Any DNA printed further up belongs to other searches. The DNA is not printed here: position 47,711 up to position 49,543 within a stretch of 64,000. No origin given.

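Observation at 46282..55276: Two diverged copies of a FAD/FAD/CCG-FeS dehydrogenase module inserted between topA and xerC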

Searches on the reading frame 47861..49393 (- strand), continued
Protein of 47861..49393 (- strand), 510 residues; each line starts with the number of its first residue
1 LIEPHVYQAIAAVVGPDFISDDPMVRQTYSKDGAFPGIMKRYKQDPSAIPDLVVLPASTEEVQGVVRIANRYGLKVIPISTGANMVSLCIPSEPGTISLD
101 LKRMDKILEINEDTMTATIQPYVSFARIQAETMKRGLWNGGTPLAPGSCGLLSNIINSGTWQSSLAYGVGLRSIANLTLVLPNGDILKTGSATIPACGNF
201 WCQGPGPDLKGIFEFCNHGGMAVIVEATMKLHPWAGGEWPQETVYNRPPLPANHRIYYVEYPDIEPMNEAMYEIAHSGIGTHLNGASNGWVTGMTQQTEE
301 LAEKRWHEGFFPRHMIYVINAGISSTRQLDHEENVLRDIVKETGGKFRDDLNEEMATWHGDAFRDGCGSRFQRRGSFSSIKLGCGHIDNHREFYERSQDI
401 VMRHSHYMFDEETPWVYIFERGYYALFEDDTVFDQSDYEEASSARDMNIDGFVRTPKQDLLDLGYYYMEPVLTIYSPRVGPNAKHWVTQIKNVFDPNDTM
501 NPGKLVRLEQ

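Call 18: find_related_loci(query=A1, collection=genome_contigs, flank=10000)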
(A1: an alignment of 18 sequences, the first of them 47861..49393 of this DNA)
Query A1 (510 aa) in genome_contigs; peptide patterns used: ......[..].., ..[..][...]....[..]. (x = any residue, [..] = any of these).
116 stretches matched a pattern; 105 encode a relative of the query (tblastn E <= 1e-3); the best 80 are kept; 80 distinct loci.
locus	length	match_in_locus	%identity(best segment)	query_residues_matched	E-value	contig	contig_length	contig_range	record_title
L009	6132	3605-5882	84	1-509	0e+0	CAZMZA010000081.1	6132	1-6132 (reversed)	MAG TPA_asm: uncultured Dehalococcoidales bacterium isolate SRP323688_co1_27 genome assembly, contig: NODE_17823_length_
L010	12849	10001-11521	49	6-508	9e-166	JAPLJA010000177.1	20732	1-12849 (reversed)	MAG: Proteobacteria bacterium isolate LacPavin_0920_SED5_MAG_48_26 LacPavin_0920_SED5_scaffold_2268302, whole genome sho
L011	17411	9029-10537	54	7-510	0e+0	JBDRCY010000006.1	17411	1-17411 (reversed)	MAG: Chloroflexota bacterium isolate MEGAHIT-group-1.221 k141_8014889, whole genome shotgun sequence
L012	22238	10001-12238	42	1-506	2e-127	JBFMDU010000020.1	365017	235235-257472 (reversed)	MAG: Chloroflexota bacterium isolate MAG227 MAG227_20, whole genome shotgun sequence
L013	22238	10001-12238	42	1-506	1e-126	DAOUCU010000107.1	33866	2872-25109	MAG TPA_asm: Dehalococcoidia bacterium isolate H85_867 115669, whole genome shotgun sequence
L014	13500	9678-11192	43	1-506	6e-123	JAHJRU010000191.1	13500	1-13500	MAG: Chloroflexota bacterium isolate OS_PC_MetaG.mb.164 OS_PC_MetaG.mb.164_k141_603427, whole genome shotgun sequence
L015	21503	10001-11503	41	3-506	4e-118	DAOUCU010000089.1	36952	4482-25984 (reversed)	MAG TPA_asm: Dehalococcoidia bacterium isolate H85_867 97884, whole genome shotgun sequence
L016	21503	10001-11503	41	3-506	1e-117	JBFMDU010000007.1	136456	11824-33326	MAG: Chloroflexota bacterium isolate MAG227 MAG227_7, whole genome shotgun sequence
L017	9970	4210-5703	42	6-506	2e-114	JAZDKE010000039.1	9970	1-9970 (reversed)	MAG: Chloroflexota bacterium isolate MEGAHIT-group-0.520 k141_1589723, whole genome shotgun sequence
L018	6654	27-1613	36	2-510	5e-108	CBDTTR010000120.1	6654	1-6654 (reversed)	MAG TPA_asm: uncultured bacterium isolate SRR7614714_binner13_Refined_37 genome assembly, contig: ERZ23877832.5812, whol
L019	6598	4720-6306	36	2-510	3e-105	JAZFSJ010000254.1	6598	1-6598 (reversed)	MAG: Thermodesulfobacteriota bacterium isolate BS1bin.6 BS1bin.6_254, whole genome shotgun sequence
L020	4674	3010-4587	37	6-510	5e-105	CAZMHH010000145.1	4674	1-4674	MAG TPA_asm: uncultured Thermodesulfobacteriota bacterium isolate SRP332253_co1_288 genome assembly, contig: NODE_28598_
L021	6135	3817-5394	37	5-510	2e-102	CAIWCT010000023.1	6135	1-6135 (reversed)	MAG: uncultured delta proteobacterium isolate AM-2014_bin-3252 genome assembly, contig: bin-3252:023/455, whole genome s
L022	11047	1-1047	47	163-508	4e-102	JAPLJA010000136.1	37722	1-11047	MAG: Proteobacteria bacterium isolate LacPavin_0920_SED5_MAG_48_26 LacPavin_0920_SED5_scaffold_491678, whole genome shot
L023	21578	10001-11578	38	6-510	8e-102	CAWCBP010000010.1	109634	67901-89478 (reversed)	MAG: uncultured delta proteobacterium isolate MFD03899.bin.1.233 genome assembly, contig: contig_52280, whole genome sho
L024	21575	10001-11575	37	2-506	4e-101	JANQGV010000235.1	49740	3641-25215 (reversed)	MAG: Thermodesulfobacteriota bacterium isolate PL23b_bin.63 k99_2799778, whole genome shotgun sequence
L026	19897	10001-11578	37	6-510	3e-100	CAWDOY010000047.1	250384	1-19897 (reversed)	MAG: uncultured delta proteobacterium isolate MFD04716.bin.2.301 genome assembly, contig: contig_7025, whole genome shot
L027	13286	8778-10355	37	6-510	6e-100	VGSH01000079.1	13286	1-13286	MAG: Deltaproteobacteria bacterium isolate K_DeepCast_150m_m1_356 K_DeepCast_150m_m1_356_Ga0194126_10009144, whole genom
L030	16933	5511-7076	37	6-506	1e-99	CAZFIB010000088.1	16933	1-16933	MAG TPA_asm: uncultured Thermodesulfobacteriota bacterium isolate SRP141376_co4_291 genome assembly, contig: NODE_5841_l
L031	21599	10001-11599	36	2-510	2e-99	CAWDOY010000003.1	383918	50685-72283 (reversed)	MAG: uncultured delta proteobacterium isolate MFD04716.bin.2.301 genome assembly, contig: contig_11098, whole genome sho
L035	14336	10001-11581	37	5-510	2e-99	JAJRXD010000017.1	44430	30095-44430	MAG: Deltaproteobacteria bacterium isolate Dive96_bin3.122 k141_715452, whole genome shotgun sequence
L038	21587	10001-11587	37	2-506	6e-98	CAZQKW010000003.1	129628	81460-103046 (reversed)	MAG TPA_asm: uncultured Thermodesulfobacteriota bacterium isolate binchicken_co107_87 genome assembly, contig: NODE_275_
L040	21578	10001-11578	37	6-510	1e-97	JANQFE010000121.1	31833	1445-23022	MAG: Thermodesulfobacteriota bacterium isolate PL23a_bin.71 k99_5677623, whole genome shotgun sequence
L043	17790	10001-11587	37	2-506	9e-97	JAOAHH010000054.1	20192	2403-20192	MAG: Thermodesulfobacteriota bacterium isolate SKW55 k141_848777, whole genome shotgun sequence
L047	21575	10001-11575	36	6-509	2e-96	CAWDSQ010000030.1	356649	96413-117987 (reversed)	MAG: uncultured delta proteobacterium isolate MFD04716.bin.2.188 genome assembly, contig: contig_63421, whole genome sho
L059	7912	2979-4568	37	2-509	6e-94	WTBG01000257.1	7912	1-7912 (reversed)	MAG: Deltaproteobacteria bacterium isolate GLR311 c_000000237321, whole genome shotgun sequence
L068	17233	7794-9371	36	5-510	1e-101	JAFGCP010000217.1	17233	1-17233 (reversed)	MAG: Deltaproteobacteria bacterium isolate Zod_Metabat.1117 k87_5331292, whole genome shotgun sequence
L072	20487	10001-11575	35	8-510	4e-92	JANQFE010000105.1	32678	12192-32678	MAG: Thermodesulfobacteriota bacterium isolate PL23a_bin.71 k99_316524, whole genome shotgun sequence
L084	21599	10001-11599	34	2-510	1e-89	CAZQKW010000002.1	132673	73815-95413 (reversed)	MAG TPA_asm: uncultured Thermodesulfobacteriota bacterium isolate binchicken_co107_87 genome assembly, contig: NODE_261_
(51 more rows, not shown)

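Call 21: search_solved_structures(query=A1, max_evalue=0.001, show_alignments=3)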
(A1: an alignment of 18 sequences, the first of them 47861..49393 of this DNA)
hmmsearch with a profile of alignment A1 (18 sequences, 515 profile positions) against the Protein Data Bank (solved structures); distinct sequences matched with E-value up to 0.001: 58.
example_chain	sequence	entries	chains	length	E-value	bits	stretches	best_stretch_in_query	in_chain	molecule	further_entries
9h40_A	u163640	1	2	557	2.3e-29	105.2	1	5-221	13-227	p-cresol methylhydroxylase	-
8s7p_A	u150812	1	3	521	5.8e-28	100.6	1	7-221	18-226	Oxidoreductase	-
8s7r_A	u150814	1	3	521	6.3e-27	97.1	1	7-221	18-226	Oxidoreductase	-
8s7t_A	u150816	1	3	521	7.5e-27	96.9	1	7-221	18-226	Oxidoreductase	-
8s7w_A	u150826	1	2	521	8.1e-27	96.8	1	7-221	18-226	Oxidoreductase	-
8s7n_A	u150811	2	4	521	8.5e-27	96.7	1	7-221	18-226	Oxidoreductase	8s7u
8s7s_A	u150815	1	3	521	8.8e-27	96.7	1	7-221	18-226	Oxidoreductase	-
8s7q_A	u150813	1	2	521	9.5e-27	96.6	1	7-221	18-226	Oxidoreductase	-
8jdb_A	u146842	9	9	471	1.8e-26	95.6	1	5-233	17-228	Probable D-lactate dehydrogenase, mitochondrial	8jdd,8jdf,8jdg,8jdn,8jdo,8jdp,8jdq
8jdc_A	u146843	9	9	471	1.8e-26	95.6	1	5-233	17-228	Probable D-lactate dehydrogenase, mitochondrial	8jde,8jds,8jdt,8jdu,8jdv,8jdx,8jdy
9qgz_A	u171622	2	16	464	1.8e-26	95.6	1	6-233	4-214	Glycolate oxidase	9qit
1wve_A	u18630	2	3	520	3.4e-26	94.7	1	47-219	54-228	4-cresol dehydrogenase [hydroxylating] flavoprotein subunit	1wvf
1dii_A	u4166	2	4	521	3.4e-26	94.7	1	47-219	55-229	P-CRESOL METHYLHYDROXYLASE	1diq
9ffk_A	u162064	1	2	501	1.6e-24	89.2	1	7-221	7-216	FAD-binding oxidoreductase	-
9fge_A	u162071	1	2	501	2.6e-24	88.5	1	7-221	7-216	FAD-binding oxidoreductase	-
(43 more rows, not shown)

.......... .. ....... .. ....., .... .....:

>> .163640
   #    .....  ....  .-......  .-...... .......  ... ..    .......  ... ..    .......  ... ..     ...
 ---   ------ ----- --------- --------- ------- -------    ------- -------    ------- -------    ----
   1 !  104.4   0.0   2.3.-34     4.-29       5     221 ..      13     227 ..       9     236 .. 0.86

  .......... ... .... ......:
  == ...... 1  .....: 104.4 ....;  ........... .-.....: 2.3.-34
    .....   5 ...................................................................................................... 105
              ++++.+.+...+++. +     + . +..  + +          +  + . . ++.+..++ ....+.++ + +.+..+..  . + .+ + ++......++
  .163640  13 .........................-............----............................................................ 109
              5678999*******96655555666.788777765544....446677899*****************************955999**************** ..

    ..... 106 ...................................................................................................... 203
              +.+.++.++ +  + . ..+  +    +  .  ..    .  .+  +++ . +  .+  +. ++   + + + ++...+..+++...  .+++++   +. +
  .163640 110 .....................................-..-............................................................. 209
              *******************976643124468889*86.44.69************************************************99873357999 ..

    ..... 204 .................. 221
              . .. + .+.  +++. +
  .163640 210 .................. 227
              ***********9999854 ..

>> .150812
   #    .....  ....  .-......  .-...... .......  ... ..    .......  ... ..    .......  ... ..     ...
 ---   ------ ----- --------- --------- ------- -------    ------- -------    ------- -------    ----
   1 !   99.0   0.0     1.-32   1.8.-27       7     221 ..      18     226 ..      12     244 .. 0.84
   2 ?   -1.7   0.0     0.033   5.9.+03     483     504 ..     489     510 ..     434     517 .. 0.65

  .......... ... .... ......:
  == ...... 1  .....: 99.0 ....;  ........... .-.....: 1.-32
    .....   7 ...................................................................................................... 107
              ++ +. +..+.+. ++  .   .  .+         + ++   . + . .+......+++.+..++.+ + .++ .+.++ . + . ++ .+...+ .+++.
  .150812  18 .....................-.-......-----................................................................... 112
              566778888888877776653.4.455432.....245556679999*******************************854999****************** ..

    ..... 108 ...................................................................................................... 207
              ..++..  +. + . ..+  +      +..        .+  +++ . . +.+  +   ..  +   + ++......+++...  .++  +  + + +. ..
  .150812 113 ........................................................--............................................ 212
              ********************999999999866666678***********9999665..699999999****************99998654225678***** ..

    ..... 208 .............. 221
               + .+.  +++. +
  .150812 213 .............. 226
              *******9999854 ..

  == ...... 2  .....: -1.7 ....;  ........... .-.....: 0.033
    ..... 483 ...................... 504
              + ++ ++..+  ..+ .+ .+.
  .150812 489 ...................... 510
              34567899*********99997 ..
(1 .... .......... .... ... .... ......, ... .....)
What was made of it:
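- A's FAD domain scores best against PCMH-type proteins (call 21).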

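Call 27: search_protein_families(library=pfam, proteins=[L084:13394-14785:+, L043:7215-8690:-, L059:6315-7457:+, L027:4757-5482:+, L026:13482-15206:+, L012:8201-9721:+, L043:8551-9855:-, L031:1900-4323:+, L072:19024-20376:+, L017:6194-7222:+], max_evalue=0.001)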
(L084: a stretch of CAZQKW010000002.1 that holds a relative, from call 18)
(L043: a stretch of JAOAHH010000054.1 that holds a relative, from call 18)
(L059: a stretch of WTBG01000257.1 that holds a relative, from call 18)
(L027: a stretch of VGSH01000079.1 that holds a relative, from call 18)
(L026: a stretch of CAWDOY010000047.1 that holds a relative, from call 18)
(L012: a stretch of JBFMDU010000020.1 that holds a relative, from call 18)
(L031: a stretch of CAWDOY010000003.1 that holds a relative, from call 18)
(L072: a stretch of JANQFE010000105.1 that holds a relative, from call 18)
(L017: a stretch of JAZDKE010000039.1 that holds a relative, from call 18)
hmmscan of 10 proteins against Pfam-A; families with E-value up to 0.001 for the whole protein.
L084:13394-14785:+ (463 aa): 11 families
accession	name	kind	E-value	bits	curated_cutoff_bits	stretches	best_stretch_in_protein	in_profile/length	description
PF01494.25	FAD_binding_3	-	9.4e-16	58.4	22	2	18-60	2-44/349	FAD binding domain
PF01266.30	DAO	-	1.6e-11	44.8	27.9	1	19-52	1-34/353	FAD dependent oxidoreductase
PF03486.20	HI0933_like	-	6.6e-09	36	50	1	19-52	2-35/244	HI0933-like protein Rossmann domain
PF07992.20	Pyr_redox_2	-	2e-07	31.1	26.1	1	18-55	1-37/291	Pyridine nucleotide-disulphide oxidoreductase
PF00890.30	FAD_binding_2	-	2.9e-07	30.5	20.4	1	19-52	1-34/414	FAD binding domain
PF01946.23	Thi4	-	3.1e-07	30.3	26.2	1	17-49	17-50/235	Thi4 family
PF13450.12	NAD_binding_8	-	6.6e-06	26.7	21.9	1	22-52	1-31/68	NAD(P)-binding Rossmann-like domain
PF12831.13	FAD_oxidored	-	1.3e-05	25.2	27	1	19-50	1-32/416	FAD dependent oxidoreductase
PF05834.18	Lycopene_cycl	-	4e-05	23.3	23.4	0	19-52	1-36/380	Lycopene cyclase protein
PF13738.12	Pyr_redox_3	-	7e-05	22.6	30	1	21-54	1-35/305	Pyridine nucleotide-disulphide oxidoreductase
PF01134.28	GIDA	-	0.00021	20.9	22.1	1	19-59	1-40/391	Glucose inhibited division protein A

L043:7215-8690:- (491 aa): 1 family
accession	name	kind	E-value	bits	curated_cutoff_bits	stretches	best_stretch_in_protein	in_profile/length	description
PF00860.26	Xan_ur_permease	-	4.5e-40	138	27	1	75-447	2-383/389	Permease family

L059:6315-7457:+ (380 aa): 3 families
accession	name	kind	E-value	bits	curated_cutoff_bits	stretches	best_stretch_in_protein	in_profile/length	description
PF14870.12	PSII_BNR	-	1.7e-42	146.2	27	4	83-174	4-97/303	Photosynthesis system II assembly factor YCF48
PF15902.12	Sortilin-Vps10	-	1.9e-10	40.6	33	1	120-223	3-111/446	Sortilin, neurotensin receptor 3,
PF02012.26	BNR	-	3.3e-08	32.8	27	0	122-132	2-12/12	BNR/Asp-box repeat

L027:4757-5482:+ (241 aa): 1 family
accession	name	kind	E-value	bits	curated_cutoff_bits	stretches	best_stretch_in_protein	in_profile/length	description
PF00440.29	TetR_N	-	2.4e-14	53.3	24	1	57-101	1-45/47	Bacterial regulatory proteins, tetR family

L026:13482-15206:+ (574 aa): 1 family
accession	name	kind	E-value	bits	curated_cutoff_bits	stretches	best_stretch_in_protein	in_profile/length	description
PF06980.17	DUF1302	-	1.4e-18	67.7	23.2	1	133-572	93-539/541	Protein of unknown function (DUF1302)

L012:8201-9721:+ (506 aa): 3 families
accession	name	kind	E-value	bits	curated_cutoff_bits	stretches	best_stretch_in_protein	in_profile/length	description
PF01977.22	UbiD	-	1.3e-57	194.8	23.3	1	146-340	5-201/206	3-octaprenyl-4-hydroxybenzoate carboxy-lyase Rift-related domain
PF20696.2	UbiD_C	-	5.4e-16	59.2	24.2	1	351-476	4-127/127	3-octaprenyl-4-hydroxybenzoate carboxy-lyase C-terminal domain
PF20695.2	UbiD_N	-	1.6e-11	44.6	24.3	1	57-119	11-70/78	3-octaprenyl-4-hydroxybenzoate carboxy-lyase N-terminal domain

L043:8551-9855:- (434 aa): 2 families
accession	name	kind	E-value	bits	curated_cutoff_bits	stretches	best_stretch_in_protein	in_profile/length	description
PF08668.18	HDOD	-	2.9e-22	79.6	22.9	1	238-355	8-130/196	HDOD domain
PF00563.25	EAL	-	3.5e-13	49.9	31.3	1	111-223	112-236/236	EAL domain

L031:1900-4323:+ (807 aa): 3 families
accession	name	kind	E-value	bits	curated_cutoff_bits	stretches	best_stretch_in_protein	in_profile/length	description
PF03176.21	MMPL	-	1.1e-24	87.5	20.5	2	575-781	89-298/333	MMPL family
PF00873.25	ACR_tran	-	5.9e-05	21.4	28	1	634-785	336-489/1021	AcrB/AcrD/AcrF family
PF02355.23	SecD_SecF_C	-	0.00083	19.3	20.5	1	624-746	26-151/189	Protein export membrane protein SecD/SecF, C-terminal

L072:19024-20376:+ (450 aa): 2 families
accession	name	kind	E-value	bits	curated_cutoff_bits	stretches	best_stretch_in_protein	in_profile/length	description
PF07044.18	DUF1329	-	1.3e-41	143.5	23.1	1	83-446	2-367/368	Protein of unknown function (DUF1329)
PF17131.11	LolA_like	-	1e-13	51.8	30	1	241-448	11-184/184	Outer membrane lipoprotein-sorting protein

L017:6194-7222:+ (342 aa): 3 families
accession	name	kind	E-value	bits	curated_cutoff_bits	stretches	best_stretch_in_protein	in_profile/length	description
PF00589.27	Phage_integrase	-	1.4e-50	171.8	27.1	1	126-296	2-170/172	Phage integrase family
PF02899.23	Phage_int_SAM_1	-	5.4e-17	62.3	22.3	1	5-96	1-82/83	Phage integrase, N-terminal SAM-like domain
PF13495.12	Phage_int_SAM_4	-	3.3e-05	24.7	27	0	42-96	29-81/85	Phage integrase, N-terminal SAM-like domain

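Call 31: predict_structure(alignment_id=A2)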
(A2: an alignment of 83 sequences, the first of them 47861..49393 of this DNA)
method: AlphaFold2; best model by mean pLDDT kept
length: 510 residues; sequences in the alignment: 83
mean_pLDDT: 91.0   pTM: 0.90
mean pLDDT of the five models: 91.0, 90.7, 90.6, 90.5, 88.9
residues with pLDDT >= 90: 356; 70-90: 135; 50-70: 19; < 50: 0
segments of 3 or more residues with pLDDT < 50: none
pLDDT, mean of each block of 10 residues (from residue 1): 95 98 93 87 92 98 99 95 73 94 97 95 93 94 86 85 89 91 95 79 70 88 95 92 90 97 97 95 94 93 96 97 94 98 98 92 87 90 88 93 96 92 88 94 94 80 71 83 88 95 85
secondary structure, 60 per line:
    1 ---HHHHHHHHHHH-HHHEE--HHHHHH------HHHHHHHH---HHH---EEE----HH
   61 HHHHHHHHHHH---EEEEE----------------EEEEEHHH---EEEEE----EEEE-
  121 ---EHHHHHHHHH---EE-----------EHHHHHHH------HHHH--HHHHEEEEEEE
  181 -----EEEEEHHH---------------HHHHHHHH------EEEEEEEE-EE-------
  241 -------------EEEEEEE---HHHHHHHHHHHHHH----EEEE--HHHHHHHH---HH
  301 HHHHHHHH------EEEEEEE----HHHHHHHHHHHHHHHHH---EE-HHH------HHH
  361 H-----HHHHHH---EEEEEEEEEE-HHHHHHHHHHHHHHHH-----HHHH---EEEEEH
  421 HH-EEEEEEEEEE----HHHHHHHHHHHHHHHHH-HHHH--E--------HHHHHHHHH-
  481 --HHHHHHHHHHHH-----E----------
elements in order: H4-14 H23-28 H35-42 E52-54 H59-71 E75-79 E96-100 E107-111 E116-119 H125-133 H151-157 H164-167 H170-173 E174-180 E186-190 H209-216 E223-230 E254-260 H264-277 E282-285 H288-295 H299-308 E315-321 H326-342 H358-361 H367-372 E376-385 H387-402 H408-411 E415-419 E424-433 H438-454 H456-459 H471-479 H483-494

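Call 34: fold_search(model_id=the predicted structure, library=pdb)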
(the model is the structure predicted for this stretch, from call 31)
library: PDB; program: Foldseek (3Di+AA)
matches with E <= 10: 558; with E <= 0.001: 306
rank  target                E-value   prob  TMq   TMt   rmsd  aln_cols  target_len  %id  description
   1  8jde                  6.5e-28  1.00  0.74  0.82   4.6       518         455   19  Crystal structure of mLDHD in complex with D-lactate (released 2023-10-18)
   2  8jdt                  1.1e-27  1.00  0.74  0.82   4.7       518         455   18  Crystal structure of mLDHD in complex with 2-ketobutanoic acid (released 2023-10-18)
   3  8jdx                  1.5e-27  1.00  0.75  0.83   4.4       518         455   18  Crystal structure of mLDHD in complex with 2-ketoisovaleric acid (released 2023-10-18)
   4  8jds                  2.0e-27  1.00  0.73  0.81   4.8       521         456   19  Crystal structure of mLDHD in complex with Pyruvate (released 2023-10-18)
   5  8jdu                  2.5e-27  1.00  0.73  0.81   4.8       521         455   19  Crystal structure of mLDHD in complex with 2-ketovaleric acid (released 2023-10-18)
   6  8jdp                  2.9e-27  1.00  0.75  0.83   4.4       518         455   18  Crystal structure of H405A mLDHD in complex with D-2-hydroxyisovaleric acid (released 2023-10-18)
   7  8jdy                  4.8e-27  1.00  0.74  0.82   4.6       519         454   18  Crystal structure of mLDHD in complex with 2-ketoisocaproic acid (released 2023-10-18)
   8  8jdb                  4.8e-27  1.00  0.74  0.82   4.6       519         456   18  Crystal structure of H405A mLDHD in complex with D-2-hydroxyoctanoic acid (released 2023-10-18)
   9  8s7s_A                4.8e-27  1.00  0.77  0.76   4.4       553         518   20  Vanillyl-alcohol dehydrogenase from Marinicaulis flavus: P151G mutant (released 2025-01-15)
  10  8s7w_A                5.1e-27  1.00  0.78  0.76   3.9       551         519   20  Vanillyl-alcohol dehydrogenase from Marinicaulis flavus: P151V mutant (released 2025-01-15)
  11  8jdv                  5.4e-27  1.00  0.74  0.83   4.5       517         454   19  Crystal structure of mLDHD in complex with 2-ketohexanoic acid (released 2023-10-18)
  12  8jdc                  8.9e-27  1.00  0.74  0.82   4.7       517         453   19  Crystal structure of mLDHD in apo form (released 2023-10-18)
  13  8s7t_A                2.3e-26  1.00  0.78  0.77   4.0       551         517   20  Vanillyl-alcohol dehydrogenase from Marinicaulis flavus: P151N mutant (released 2025-01-15)
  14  9fge_A                2.9e-26  1.00  0.79  0.80   4.2       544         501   19  Vanillyl alcohol oxidase from Novosphingobium sp: T181D mutant in complex with vanillin (released 2025-01-15)
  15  8s7t_B                3.6e-26  1.00  0.78  0.77   4.0       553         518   20  Vanillyl-alcohol dehydrogenase from Marinicaulis flavus: P151N mutant (released 2025-01-15)
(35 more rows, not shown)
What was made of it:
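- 47861..49393 (-): A1: VAO/PCMH-fold flavoprotein subunit, type-1 module (510 aa, TTG start). AF2 model pLDDT 91, full VAO fold, TM 0.74-0.79 to mLDHD, vanillyl-alcohol dehydrogenase and PCMH at 16-20% identity (calls 31, 34).
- On VAO/PCMH flavoprotein superfamily: The A1 model has TM 0.74-0.79 to VAO-family structures (call 34).
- mLDHD is among the best fold matches of A (call 34).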
